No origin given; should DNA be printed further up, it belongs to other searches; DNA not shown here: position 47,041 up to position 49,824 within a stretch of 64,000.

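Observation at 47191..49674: Unusual fusion of a class I methyltransferase-like domain with a PhyH-like Fe(II)/2-oxoglutarate dioxygenase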

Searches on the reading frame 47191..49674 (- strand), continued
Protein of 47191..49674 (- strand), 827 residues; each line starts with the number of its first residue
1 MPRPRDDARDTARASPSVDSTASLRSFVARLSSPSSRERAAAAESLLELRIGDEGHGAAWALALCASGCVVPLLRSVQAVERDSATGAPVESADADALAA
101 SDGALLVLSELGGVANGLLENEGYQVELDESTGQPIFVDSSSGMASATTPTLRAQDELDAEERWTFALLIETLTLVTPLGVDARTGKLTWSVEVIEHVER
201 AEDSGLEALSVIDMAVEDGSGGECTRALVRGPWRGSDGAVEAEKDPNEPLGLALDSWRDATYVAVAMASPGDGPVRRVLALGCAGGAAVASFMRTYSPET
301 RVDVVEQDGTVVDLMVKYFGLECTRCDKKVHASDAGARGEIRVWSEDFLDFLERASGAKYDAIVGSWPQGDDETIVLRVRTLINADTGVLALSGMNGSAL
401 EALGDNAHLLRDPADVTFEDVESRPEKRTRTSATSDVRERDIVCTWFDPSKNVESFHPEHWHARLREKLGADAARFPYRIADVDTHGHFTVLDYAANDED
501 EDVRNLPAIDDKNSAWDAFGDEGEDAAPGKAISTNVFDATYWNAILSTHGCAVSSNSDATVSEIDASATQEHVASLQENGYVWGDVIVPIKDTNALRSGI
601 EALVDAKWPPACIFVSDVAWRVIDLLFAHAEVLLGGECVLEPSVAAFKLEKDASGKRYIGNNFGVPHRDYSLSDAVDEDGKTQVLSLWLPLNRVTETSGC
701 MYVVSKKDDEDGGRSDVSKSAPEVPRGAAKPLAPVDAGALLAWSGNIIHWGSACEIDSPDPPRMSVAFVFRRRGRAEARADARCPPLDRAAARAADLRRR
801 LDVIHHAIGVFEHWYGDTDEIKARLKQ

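Call 34: search_solved_structures(query=P0195, max_evalue=1, show_alignments=2)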
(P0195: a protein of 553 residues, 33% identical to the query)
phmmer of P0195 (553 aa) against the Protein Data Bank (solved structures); distinct sequences matched with E-value up to 1: 13.
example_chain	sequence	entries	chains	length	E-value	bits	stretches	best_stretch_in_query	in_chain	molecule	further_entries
5wcj_A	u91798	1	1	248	6e-05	25.3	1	313-400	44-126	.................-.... protein 13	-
1iy9_A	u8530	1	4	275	0.01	17.9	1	309-460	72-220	Spermidine synthase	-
2e5w_A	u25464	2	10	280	0.019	17.1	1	312-425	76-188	Probable spermidine synthase | spermidine synthase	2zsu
2o05_A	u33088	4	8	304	0.084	14.9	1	312-422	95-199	Spermidine synthase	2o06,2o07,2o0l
3rw9_A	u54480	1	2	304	0.084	14.9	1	312-422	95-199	Spermidine synthase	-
9q41_A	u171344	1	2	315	0.091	14.8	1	312-422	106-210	Spermidine synthase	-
4uoe_A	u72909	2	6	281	0.3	13.1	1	314-423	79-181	SPERMIDINE SYNTHASE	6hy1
2pwp_A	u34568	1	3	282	0.3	13.1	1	314-423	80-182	Spermidine synthase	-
2hte_A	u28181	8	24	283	0.3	13.1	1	314-423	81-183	Spermidine synthase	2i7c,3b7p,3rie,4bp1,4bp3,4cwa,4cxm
2pss_A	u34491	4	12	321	0.36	12.8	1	314-423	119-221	Spermidine synthase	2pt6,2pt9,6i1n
1b8a_A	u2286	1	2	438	0.4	12.7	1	327-392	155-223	PROTEIN (ASPARTYL-TRNA SYNTHETASE)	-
3nel_A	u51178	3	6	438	0.4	12.7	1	327-392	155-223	Aspartyl-tRNA synthetase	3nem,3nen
8iyi_A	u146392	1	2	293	0.41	12.6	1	312-430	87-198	KLLA0B09372p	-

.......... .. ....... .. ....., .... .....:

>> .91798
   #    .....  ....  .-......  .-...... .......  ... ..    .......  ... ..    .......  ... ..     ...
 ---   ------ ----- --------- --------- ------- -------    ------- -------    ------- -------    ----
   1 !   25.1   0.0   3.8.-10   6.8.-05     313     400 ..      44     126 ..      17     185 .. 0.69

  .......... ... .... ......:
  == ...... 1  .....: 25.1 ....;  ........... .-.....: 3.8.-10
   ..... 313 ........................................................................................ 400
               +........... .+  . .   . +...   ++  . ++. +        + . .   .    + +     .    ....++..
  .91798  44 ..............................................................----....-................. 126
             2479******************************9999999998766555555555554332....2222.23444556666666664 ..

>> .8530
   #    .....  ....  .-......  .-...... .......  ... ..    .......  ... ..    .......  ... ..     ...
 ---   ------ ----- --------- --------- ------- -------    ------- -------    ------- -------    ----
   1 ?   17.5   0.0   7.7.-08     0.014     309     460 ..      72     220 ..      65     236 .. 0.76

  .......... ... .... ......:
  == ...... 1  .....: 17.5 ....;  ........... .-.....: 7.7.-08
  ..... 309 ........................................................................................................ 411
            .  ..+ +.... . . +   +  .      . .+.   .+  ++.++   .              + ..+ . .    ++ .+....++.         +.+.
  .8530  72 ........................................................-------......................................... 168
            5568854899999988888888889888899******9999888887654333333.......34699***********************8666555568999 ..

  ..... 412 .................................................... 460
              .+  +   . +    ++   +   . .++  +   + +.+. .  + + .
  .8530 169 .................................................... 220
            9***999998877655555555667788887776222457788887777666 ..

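Call 40: list_cluster_members(proteins=[P0162, P0166, P0183, P0195, P0206, P0213, P0129, P0092, P0085, P0091])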
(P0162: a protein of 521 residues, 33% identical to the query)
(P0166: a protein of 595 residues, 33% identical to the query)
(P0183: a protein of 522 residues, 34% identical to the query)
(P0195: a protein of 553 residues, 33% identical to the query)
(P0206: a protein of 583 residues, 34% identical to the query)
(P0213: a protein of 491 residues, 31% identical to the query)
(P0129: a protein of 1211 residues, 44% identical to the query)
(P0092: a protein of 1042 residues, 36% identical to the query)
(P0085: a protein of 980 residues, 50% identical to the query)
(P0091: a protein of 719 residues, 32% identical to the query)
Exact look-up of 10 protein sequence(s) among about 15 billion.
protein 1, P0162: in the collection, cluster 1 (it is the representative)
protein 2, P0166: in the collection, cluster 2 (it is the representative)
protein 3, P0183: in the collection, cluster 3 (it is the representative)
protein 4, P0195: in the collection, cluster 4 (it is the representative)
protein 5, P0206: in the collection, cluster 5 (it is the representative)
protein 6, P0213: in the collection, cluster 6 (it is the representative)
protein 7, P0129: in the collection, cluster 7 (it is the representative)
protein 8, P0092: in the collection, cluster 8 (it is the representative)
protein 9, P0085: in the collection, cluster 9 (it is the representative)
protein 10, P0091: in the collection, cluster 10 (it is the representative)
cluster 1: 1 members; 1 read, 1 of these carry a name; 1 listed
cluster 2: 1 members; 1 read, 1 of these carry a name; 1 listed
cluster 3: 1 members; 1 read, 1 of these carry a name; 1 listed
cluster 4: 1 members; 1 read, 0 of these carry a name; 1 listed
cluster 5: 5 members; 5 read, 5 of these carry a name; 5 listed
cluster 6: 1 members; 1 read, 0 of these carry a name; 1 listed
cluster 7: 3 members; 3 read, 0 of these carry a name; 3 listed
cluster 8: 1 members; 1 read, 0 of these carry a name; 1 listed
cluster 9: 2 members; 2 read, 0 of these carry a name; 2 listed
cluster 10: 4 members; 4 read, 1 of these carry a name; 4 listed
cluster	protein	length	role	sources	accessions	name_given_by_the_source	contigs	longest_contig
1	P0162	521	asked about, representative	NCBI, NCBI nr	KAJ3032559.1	hypothetical protein HDV00_007385 [Rhizophlyctis rosea]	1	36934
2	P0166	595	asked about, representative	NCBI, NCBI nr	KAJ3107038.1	hypothetical protein HDU97_005007 [Phlyctochytrium planicorne]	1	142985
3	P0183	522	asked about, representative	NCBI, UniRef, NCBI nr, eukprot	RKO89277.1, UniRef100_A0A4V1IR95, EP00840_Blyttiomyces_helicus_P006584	hypothetical protein BDK51DRAFT_47574 [Blyttiomyces helicus] | S-adenosyl-L-methionine-dependent methyltransferase n=1 Tax=Blyttiomyces helicus ... | RKO89277.1 hypothetical protein BDK51DRAFT_47574 [Blyttiomyces helicus]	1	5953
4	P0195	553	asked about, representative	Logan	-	-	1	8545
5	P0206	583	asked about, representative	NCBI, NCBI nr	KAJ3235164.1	hypothetical protein HDU81_000758 [Chytriomyces hyalinus]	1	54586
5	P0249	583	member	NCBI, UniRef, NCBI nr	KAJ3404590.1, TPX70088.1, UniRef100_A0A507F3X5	hypothetical protein CcCBS67573_g06659 [Chytriomyces confervae] | PABS domain-containing protein n=1 Tax=Chytriomyces confervae TaxID=246404 ... | hypothetical protein HDU80_002632 [Chytriomyces hyalinus]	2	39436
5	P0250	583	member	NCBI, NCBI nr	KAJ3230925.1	hypothetical protein HDU78_007998 [Chytriomyces hyalinus]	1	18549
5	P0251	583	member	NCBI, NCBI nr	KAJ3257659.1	hypothetical protein HDU77_002632 [Chytriomyces hyalinus]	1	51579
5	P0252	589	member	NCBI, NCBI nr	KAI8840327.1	hypothetical protein BJ741DRAFT_597008 [Chytriomyces cf. hyalinus JEL632]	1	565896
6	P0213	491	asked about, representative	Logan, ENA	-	-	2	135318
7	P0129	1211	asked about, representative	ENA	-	-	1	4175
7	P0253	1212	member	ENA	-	-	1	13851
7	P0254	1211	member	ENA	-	-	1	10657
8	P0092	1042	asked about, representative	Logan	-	-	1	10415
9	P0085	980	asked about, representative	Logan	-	-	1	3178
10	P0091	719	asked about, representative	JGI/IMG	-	-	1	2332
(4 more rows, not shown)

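Call 47: search_protein_families(library=pfam, proteins=[P0127, P0155, P0159, P0170, P0178, P0188, P0147, P0137, P0212, P0173], max_evalue=0.01)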
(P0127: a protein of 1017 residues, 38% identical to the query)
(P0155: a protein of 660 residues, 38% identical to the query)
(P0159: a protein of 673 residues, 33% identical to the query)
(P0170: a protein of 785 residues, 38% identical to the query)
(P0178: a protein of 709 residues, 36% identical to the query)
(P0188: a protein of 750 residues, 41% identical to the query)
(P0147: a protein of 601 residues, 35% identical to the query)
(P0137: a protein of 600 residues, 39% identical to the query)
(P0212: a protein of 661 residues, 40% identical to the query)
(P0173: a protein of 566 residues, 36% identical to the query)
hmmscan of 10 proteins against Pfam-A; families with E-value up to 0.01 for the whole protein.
P0127 (1017 aa): 5 families
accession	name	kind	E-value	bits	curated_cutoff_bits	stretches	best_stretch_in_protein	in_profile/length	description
PF13516.12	LRR_6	-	5.1e-22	76.6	23.4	2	512-533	2-23/24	Leucine Rich repeat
PF12799.13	LRR_4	-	3.6e-08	33.9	27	0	515-557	3-38/44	Leucine Rich repeats (2 copies)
PF00856.33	SET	-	2.5e-07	31.5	22.4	1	94-146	62-104/105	SET domain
PF05721.19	PhyH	-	1.5e-06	29.1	22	1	812-936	86-200/213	Phytanoyl-CoA dioxygenase (PhyH)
PF00560.39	LRR_1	-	0.00027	20.9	20.6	0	515-532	2-19/23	Leucine Rich Repeat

P0155 (660 aa): 1 family
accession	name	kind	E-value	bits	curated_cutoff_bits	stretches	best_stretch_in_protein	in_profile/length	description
PF05721.19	PhyH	-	1e-05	26.3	22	1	535-602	122-201/213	Phytanoyl-CoA dioxygenase (PhyH)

P0159 (673 aa): 4 families
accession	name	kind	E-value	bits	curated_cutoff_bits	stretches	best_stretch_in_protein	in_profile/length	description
PF08241.18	Methyltransf_11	-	1.6e-09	38.7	21.2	1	24-122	3-94/95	Methyltransferase domain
PF13847.12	Methyltransf_31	-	2.4e-08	34.2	27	1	20-129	6-115/145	Methyltransferase domain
PF13649.12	Methyltransf_25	-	1e-07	32.9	27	1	21-119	1-97/97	Methyltransferase domain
PF05721.19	PhyH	-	1.5e-06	29.1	22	1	472-534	93-152/213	Phytanoyl-CoA dioxygenase (PhyH)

P0170 (785 aa): 6 families
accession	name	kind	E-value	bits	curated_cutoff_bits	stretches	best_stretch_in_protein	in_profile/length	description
PF03457.19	HA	-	7.5e-16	58.6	28.4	1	16-81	2-64/64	Helicase associated domain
PF13516.12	LRR_6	-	8.5e-14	50.9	23.4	2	170-189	5-24/24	Leucine Rich repeat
PF05721.19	PhyH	-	9e-09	36.3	22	1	568-684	103-200/213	Phytanoyl-CoA dioxygenase (PhyH)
PF12799.13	LRR_4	-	2.3e-07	31.3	27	0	168-208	1-36/44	Leucine Rich repeats (2 copies)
PF13855.12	LRR_8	-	0.00011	22.3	27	0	168-208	25-61/61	Leucine rich repeat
PF00560.39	LRR_1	-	0.00087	19.4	20.6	0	170-185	2-17/23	Leucine Rich Repeat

P0178 (709 aa): 4 families
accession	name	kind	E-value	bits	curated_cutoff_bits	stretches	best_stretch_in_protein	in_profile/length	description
PF05721.19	PhyH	-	1.1e-08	36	22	1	513-630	91-203/213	Phytanoyl-CoA dioxygenase (PhyH)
PF08241.18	Methyltransf_11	-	7.7e-08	33.3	21.2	1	79-177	3-93/95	Methyltransferase domain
PF13649.12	Methyltransf_25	-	7e-07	30.3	27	1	76-149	1-78/97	Methyltransferase domain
PF13847.12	Methyltransf_31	-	1.8e-06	28.1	27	1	72-183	3-113/145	Methyltransferase domain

P0188 (750 aa): 6 families
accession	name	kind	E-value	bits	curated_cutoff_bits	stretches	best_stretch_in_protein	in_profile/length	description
PF12799.13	LRR_4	-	8.4e-15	54.9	27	2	219-261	1-38/44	Leucine Rich repeats (2 copies)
PF13516.12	LRR_6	-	3.7e-11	42.6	23.4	2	247-268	3-24/24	Leucine Rich repeat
PF13855.12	LRR_8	-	4.2e-08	33.3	27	1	164-231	3-61/61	Leucine rich repeat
PF05721.19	PhyH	-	2.8e-07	31.5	22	1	557-654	110-200/213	Phytanoyl-CoA dioxygenase (PhyH)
PF00560.39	LRR_1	-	4.4e-05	23.2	20.6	0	248-262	1-15/23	Leucine Rich Repeat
PF23598.1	LRR_14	-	0.0095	15.2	40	0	187-262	110-182/353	Leucine-rich repeat region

P0147 (601 aa): 1 family
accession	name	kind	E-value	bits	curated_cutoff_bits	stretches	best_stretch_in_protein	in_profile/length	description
PF05721.19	PhyH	-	4.7e-06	27.5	22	1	402-521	101-208/213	Phytanoyl-CoA dioxygenase (PhyH)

P0137 (600 aa): 1 family
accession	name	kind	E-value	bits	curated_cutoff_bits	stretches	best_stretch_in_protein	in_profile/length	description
PF05721.19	PhyH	-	5.2e-09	37.1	22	1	310-352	110-149/213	Phytanoyl-CoA dioxygenase (PhyH)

P0212 (661 aa): 6 families
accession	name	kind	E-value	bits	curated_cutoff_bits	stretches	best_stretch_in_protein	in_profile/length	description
PF12796.13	Ank_2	-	7.1e-22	78.2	27.3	2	566-638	27-90/90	Ankyrin repeats (3 copies)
PF13637.12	Ank_4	-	3.3e-12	46.8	22.7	2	578-628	1-50/50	Ankyrin repeats (many copies)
PF00023.36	Ank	-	1e-11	44.8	21.1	2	609-638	3-32/33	Ankyrin repeat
PF13606.12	Ank_3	-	2.3e-08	34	22.3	0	574-596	2-24/30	Ankyrin repeat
PF13857.12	Ank_5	-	7.8e-08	33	27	1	605-648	13-56/56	Ankyrin repeats (many copies)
PF05721.19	PhyH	-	0.00027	21.7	22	1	293-404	110-201/213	Phytanoyl-CoA dioxygenase (PhyH)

P0173 (566 aa): 2 families
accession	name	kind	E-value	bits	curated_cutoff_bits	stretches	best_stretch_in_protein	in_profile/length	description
PF10294.15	Methyltransf_16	-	5.9e-17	62.4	21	1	31-165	13-156/174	Lysine methyltransferase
PF05721.19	PhyH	-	1.9e-12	48.4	22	1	377-489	91-200/213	Phytanoyl-CoA dioxygenase (PhyH)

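Call 48: list_cluster_members(proteins=[P0173, P0159, P0178, P0127, P0170, P0188, P0212, P0097, P0100, P0106])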
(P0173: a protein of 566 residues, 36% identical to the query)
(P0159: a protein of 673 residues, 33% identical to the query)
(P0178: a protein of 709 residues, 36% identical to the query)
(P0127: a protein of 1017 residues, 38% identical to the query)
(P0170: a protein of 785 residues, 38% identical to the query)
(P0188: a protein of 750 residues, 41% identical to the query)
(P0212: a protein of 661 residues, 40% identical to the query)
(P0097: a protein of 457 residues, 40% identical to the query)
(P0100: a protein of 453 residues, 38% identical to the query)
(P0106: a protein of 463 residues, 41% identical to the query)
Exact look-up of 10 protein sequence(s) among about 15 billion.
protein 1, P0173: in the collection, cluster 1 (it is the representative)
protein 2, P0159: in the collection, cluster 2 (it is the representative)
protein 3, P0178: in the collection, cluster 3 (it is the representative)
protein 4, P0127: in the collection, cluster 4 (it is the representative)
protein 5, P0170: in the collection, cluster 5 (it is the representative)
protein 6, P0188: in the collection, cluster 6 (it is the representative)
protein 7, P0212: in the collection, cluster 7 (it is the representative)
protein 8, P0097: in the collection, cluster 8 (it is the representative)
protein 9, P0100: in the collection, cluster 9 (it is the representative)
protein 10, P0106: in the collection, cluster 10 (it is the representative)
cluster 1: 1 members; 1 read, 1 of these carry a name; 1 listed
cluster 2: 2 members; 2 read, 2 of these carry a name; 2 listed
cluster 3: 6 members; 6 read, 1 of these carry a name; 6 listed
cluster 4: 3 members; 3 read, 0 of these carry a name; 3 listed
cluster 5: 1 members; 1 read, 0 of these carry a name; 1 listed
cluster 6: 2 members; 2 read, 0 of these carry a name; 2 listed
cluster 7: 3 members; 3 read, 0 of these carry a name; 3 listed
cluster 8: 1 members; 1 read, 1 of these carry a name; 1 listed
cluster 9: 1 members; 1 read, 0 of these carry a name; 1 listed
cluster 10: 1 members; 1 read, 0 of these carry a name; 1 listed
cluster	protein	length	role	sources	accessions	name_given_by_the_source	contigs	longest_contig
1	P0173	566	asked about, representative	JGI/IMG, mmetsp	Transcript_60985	Transcript_60985/g.163582 ORF Transcript_60985/g.163582 Transcript_60985/m.163582 ...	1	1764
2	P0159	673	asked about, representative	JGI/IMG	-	ubiquinone/menaquinone biosynthesis C-methylase UbiE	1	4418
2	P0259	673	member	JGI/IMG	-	ubiquinone/menaquinone biosynthesis C-methylase UbiE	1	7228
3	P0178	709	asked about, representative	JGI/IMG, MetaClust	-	\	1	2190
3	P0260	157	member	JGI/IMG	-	-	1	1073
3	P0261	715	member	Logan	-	-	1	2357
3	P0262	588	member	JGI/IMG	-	-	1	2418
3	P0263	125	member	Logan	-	-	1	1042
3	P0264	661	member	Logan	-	-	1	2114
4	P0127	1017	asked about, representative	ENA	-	-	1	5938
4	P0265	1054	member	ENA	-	-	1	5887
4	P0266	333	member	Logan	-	-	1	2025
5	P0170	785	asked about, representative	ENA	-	-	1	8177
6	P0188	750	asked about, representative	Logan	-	-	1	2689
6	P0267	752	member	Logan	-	-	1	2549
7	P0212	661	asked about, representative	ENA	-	-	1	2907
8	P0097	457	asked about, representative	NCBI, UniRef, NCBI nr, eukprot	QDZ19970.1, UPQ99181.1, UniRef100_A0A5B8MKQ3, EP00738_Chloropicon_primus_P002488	hypothetical protein HOP50_03g24880 [Chloropicon primus] | Phytanoyl-CoA dioxygenase n=1 Tax=Chloropicon primus TaxID=1764295 RepID=A0A5B8MKQ3_9CHLO | hypothetical protein A3770_03p24880 [Chloropicon primus]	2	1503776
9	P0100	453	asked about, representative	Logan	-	-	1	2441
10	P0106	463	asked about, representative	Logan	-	-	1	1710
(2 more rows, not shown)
